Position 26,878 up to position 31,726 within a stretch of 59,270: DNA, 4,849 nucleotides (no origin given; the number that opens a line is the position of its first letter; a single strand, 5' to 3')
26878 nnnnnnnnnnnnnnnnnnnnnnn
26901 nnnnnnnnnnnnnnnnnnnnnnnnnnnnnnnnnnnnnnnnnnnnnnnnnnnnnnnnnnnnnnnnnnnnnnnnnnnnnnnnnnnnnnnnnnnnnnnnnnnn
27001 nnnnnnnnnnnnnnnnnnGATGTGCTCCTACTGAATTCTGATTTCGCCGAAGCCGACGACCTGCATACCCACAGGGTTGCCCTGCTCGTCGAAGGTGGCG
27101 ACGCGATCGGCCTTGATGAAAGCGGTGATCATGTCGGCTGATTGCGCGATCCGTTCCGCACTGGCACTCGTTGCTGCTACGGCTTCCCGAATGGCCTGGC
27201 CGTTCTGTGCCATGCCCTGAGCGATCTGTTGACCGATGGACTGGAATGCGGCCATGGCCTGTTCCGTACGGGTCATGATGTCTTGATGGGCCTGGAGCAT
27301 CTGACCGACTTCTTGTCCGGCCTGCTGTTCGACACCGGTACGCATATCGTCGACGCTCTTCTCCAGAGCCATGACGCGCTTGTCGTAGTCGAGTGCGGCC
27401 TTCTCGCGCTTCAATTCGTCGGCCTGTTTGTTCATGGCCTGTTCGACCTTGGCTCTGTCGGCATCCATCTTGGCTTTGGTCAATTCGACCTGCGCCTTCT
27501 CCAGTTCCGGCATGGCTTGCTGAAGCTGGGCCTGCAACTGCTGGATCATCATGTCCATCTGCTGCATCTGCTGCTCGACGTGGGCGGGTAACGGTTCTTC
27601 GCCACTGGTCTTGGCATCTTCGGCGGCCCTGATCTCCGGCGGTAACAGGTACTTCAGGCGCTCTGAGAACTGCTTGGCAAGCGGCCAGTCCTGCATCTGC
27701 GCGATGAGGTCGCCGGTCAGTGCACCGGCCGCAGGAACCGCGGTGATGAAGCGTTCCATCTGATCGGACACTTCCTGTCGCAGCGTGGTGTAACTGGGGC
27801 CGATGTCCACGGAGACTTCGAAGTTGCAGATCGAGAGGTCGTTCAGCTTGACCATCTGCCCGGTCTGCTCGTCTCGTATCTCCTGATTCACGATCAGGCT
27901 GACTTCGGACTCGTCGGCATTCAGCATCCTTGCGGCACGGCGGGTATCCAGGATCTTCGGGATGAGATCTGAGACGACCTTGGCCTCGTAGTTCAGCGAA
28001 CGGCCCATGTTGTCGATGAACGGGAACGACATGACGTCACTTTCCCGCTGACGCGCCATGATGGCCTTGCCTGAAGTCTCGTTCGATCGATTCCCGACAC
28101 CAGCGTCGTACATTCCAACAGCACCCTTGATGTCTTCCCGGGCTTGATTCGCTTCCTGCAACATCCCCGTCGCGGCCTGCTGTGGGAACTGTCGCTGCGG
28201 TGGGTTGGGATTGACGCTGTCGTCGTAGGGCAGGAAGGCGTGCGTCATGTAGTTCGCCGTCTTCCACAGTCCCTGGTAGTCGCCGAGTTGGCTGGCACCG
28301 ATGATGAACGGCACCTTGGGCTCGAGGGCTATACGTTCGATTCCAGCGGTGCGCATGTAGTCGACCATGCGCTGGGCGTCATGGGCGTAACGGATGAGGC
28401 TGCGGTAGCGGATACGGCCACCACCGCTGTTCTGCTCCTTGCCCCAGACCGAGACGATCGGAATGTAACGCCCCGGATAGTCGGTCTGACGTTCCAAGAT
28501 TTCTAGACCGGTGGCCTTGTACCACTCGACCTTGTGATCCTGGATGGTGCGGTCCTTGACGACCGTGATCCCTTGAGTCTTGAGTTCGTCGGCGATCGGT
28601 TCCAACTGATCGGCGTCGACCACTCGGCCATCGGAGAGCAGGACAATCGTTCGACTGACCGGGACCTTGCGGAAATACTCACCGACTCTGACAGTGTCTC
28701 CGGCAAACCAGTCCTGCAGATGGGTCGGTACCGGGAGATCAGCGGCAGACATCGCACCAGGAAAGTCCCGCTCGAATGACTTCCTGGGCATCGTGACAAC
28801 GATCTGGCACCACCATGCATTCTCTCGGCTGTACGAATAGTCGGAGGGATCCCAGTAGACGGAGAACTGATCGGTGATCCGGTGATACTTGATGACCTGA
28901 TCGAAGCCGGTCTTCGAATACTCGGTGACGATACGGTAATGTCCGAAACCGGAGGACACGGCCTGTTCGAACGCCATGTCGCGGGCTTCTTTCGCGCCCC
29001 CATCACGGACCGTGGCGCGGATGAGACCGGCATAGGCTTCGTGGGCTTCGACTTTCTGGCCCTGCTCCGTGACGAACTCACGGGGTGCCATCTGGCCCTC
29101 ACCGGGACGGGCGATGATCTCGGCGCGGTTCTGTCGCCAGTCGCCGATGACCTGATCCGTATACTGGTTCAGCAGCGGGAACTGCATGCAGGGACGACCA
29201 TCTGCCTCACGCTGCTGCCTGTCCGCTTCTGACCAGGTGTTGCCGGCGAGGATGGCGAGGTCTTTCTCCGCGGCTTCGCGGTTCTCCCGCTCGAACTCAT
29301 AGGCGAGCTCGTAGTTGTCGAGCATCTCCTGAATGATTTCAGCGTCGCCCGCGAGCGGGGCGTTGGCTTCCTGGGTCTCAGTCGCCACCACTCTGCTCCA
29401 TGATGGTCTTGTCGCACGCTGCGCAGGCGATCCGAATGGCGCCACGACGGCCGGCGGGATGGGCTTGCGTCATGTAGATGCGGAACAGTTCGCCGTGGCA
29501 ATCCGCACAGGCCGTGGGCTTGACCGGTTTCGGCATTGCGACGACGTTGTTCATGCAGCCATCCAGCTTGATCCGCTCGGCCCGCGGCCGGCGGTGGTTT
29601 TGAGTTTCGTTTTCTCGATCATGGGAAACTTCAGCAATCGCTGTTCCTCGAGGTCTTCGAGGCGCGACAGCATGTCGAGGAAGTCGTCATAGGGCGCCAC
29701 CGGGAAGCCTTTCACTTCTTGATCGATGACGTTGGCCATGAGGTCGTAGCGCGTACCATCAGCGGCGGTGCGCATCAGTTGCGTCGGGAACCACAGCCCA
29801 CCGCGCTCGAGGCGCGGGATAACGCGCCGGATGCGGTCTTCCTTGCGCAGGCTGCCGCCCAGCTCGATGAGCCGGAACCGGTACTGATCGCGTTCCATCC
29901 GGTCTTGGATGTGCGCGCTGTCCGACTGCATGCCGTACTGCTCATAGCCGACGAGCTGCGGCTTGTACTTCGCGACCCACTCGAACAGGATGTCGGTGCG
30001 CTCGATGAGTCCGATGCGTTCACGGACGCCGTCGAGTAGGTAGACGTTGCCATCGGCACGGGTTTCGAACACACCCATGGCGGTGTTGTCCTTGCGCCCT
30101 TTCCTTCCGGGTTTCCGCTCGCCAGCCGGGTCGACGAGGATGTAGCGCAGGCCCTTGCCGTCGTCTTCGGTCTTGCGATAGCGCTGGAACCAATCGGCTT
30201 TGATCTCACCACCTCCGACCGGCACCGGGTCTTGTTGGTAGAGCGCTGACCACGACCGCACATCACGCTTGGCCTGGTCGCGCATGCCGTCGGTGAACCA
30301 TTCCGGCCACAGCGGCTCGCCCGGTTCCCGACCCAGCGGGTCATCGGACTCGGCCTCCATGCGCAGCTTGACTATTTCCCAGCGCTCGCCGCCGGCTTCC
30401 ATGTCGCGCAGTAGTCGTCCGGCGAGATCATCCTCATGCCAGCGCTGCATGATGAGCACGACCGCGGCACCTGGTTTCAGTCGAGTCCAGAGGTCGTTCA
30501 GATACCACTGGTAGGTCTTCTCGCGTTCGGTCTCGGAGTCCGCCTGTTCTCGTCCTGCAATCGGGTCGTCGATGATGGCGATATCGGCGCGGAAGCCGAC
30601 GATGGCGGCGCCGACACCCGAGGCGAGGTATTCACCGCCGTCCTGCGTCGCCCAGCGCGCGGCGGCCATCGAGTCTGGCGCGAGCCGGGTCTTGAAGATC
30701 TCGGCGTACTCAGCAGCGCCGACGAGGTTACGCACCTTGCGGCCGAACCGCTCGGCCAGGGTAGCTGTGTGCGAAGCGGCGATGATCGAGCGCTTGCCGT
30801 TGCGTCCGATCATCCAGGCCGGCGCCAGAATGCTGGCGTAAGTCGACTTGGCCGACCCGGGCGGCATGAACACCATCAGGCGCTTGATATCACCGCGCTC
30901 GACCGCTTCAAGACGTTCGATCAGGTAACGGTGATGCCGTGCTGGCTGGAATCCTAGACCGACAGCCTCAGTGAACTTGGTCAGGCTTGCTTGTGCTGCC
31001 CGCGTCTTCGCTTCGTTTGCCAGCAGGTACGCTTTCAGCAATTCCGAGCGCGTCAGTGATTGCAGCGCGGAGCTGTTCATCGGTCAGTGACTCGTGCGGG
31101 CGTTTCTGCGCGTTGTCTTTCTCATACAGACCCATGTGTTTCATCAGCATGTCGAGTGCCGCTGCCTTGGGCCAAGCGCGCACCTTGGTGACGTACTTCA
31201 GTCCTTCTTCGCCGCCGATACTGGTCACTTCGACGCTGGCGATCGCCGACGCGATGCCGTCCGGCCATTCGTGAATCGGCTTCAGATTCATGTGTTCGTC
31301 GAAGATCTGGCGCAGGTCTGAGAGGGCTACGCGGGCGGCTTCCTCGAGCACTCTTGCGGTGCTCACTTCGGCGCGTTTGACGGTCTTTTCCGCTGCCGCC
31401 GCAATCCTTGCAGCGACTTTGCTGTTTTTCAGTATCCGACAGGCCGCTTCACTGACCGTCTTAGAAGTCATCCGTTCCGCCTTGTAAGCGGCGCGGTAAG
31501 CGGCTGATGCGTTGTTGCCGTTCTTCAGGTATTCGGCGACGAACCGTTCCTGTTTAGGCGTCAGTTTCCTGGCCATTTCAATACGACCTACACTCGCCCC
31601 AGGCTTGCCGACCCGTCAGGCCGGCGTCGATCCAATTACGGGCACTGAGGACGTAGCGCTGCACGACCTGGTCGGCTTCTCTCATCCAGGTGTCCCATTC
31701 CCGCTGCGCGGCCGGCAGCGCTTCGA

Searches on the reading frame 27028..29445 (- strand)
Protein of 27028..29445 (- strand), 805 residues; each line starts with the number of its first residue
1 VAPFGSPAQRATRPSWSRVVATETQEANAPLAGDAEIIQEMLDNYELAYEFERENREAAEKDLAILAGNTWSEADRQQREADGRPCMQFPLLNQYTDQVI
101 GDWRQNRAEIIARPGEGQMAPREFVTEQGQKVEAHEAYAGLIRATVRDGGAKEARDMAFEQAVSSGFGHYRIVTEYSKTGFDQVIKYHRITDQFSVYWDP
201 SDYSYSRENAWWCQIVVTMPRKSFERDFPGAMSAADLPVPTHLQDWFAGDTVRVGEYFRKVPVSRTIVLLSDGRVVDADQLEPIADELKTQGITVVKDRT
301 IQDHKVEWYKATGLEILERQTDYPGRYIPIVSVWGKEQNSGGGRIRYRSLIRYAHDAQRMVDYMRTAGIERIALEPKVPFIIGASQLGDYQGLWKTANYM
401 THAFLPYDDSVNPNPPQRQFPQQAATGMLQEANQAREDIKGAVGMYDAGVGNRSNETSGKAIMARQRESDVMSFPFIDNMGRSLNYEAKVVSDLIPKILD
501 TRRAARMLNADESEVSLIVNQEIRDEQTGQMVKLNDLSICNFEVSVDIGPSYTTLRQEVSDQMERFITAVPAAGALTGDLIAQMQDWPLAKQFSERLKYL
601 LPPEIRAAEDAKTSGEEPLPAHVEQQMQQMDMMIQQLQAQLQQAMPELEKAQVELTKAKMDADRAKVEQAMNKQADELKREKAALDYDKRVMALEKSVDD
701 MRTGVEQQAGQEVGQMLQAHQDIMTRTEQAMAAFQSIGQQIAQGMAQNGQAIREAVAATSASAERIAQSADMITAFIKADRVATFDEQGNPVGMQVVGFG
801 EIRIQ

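Call 53: search_protein_families(library=phrogs, proteins=[window:27028-29445:-], max_evalue=0.001)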
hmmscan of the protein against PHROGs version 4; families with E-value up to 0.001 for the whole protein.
window:27028-29445:- (805 aa): 2 families
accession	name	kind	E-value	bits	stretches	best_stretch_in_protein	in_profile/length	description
phrog_156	-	head and packaging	1e-114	385.4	1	35-707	9-661/681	portal protein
phrog_14911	-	unknown function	6.5e-33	115.2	1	38-410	7-378/404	-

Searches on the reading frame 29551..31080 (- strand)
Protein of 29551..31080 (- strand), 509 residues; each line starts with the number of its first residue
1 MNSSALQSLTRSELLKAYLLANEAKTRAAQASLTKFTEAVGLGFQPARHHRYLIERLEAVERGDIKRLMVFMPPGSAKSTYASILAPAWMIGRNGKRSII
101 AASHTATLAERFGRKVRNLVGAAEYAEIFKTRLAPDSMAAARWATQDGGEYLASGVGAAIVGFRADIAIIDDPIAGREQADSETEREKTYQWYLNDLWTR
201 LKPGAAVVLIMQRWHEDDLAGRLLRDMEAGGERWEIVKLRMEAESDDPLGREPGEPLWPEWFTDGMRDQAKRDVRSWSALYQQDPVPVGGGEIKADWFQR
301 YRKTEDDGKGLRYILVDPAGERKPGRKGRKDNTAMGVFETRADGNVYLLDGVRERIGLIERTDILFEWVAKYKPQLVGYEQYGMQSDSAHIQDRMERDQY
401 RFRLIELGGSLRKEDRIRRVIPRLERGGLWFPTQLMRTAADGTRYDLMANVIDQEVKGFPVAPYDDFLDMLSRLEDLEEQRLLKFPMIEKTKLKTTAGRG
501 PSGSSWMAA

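Call 53: search_protein_families(library=phrogs, proteins=[window:29551-31080:-], max_evalue=0.001)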
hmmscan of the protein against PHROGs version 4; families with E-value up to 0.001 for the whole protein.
window:29551-31080:- (509 aa): 4 families
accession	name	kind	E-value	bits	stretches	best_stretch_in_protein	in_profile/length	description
phrog_38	-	head and packaging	7e-92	310.3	1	21-489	266-714/760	terminase large subunit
phrog_4758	-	head and packaging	1e-57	196.3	1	21-245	13-239/243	terminase large subunit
phrog_30251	-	head and packaging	7.1e-23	81.7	1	19-310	7-300/799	terminase large subunit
phrog_5573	-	head and packaging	1.8e-16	61.4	1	234-435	12-198/250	terminase large subunit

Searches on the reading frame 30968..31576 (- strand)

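Call 76: search_protein_families(library=pfam, proteins=[window:30968-31576:-], max_evalue=0.001)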
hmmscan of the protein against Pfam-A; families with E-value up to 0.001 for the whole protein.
window:30968-31576:- (202 aa): 1 family
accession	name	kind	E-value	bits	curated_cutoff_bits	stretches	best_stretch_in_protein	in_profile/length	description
PF03592.21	Terminase_2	-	3.5e-28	99.4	26.1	1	5-155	1-134/141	Terminase small subunit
